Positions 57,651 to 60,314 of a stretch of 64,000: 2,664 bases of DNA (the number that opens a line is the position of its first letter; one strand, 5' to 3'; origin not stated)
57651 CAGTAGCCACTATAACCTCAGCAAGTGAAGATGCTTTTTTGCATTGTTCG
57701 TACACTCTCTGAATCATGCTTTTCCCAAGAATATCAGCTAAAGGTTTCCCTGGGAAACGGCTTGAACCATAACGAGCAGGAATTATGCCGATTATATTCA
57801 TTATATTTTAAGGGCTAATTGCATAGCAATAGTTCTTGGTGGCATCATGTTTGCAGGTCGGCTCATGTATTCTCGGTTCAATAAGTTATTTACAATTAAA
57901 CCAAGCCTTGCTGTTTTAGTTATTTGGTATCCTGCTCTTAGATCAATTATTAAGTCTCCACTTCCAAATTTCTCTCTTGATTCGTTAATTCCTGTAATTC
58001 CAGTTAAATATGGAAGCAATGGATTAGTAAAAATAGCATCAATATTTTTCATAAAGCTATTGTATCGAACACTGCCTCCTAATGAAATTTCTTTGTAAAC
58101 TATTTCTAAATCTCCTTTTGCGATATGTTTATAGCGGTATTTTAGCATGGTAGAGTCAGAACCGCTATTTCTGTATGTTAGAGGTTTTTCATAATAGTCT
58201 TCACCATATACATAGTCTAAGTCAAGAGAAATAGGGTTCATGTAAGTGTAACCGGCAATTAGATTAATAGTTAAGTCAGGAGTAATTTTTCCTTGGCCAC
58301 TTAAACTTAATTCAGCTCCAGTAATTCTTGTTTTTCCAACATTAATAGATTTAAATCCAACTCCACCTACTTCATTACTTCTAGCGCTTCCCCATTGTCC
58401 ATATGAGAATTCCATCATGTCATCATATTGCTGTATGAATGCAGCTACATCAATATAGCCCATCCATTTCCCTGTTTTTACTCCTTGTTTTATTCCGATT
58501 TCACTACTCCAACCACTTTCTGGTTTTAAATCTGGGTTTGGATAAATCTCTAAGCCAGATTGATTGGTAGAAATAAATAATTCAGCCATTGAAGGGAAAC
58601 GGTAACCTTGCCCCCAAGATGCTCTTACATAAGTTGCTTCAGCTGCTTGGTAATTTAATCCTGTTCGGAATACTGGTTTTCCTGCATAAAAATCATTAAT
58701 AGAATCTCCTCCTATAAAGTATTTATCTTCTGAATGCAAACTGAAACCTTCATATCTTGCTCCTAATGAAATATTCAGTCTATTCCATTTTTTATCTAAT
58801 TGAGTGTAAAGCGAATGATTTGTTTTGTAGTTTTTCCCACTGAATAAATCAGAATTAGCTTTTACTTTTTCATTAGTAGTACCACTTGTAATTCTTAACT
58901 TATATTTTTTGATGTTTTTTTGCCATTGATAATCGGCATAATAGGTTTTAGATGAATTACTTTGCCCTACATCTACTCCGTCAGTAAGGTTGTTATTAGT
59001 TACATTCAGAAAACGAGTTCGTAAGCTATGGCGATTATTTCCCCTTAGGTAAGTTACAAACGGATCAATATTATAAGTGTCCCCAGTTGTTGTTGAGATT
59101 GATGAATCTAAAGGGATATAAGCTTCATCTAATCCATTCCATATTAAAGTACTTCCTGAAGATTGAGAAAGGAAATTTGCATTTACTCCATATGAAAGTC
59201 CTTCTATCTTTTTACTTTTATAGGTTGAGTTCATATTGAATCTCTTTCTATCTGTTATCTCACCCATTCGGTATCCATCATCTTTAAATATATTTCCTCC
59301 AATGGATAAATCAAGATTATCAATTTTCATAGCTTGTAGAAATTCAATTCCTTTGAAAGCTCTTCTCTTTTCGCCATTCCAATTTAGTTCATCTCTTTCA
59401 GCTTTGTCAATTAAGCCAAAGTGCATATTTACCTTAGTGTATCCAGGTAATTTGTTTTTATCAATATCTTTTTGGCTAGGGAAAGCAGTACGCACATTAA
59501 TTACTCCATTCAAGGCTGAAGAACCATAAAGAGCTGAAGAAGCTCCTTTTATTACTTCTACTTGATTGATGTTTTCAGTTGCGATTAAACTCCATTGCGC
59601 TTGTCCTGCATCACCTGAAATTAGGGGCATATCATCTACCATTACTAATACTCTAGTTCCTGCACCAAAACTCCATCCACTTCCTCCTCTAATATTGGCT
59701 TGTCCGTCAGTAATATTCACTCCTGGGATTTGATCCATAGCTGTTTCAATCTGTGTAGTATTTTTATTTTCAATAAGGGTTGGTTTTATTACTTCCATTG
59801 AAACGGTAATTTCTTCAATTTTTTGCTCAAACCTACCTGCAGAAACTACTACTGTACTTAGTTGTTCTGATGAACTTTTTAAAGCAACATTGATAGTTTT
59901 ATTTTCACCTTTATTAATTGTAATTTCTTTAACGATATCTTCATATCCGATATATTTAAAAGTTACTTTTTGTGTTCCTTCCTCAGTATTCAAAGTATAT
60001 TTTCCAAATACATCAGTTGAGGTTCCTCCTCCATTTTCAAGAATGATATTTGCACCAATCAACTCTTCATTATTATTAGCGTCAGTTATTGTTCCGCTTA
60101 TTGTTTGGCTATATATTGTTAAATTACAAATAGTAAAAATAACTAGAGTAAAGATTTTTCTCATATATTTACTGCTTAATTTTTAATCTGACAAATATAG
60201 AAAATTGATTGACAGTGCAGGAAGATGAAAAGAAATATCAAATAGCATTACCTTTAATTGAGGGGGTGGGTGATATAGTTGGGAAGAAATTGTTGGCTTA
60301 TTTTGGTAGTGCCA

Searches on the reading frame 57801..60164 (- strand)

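Call 38: search_protein_families(library=pfam, proteins=[window:57801-60164:-], max_evalue=0.00001)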
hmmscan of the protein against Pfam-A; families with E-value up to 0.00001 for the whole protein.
window:57801-60164:- (787 aa): 4 families
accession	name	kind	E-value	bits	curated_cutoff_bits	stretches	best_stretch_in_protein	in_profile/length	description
PF00593.30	TonB_dep_Rec_b-barrel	-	6.6e-39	135.4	27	1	301-761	31-436/436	TonB dependent receptor-like, beta-barrel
PF07715.20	Plug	-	9.5e-21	74.8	23.9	1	116-221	2-107/107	TonB-dependent Receptor Plug Domain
PF13715.12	CarbopepD_reg_2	-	2e-18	66.6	32.2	1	22-107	1-88/88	CarboxypepD_reg-like domain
PF13620.12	CarboxypepD_reg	-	3.8e-12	46.8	32.3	1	21-96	1-82/82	Carboxypeptidase regulatory-like domain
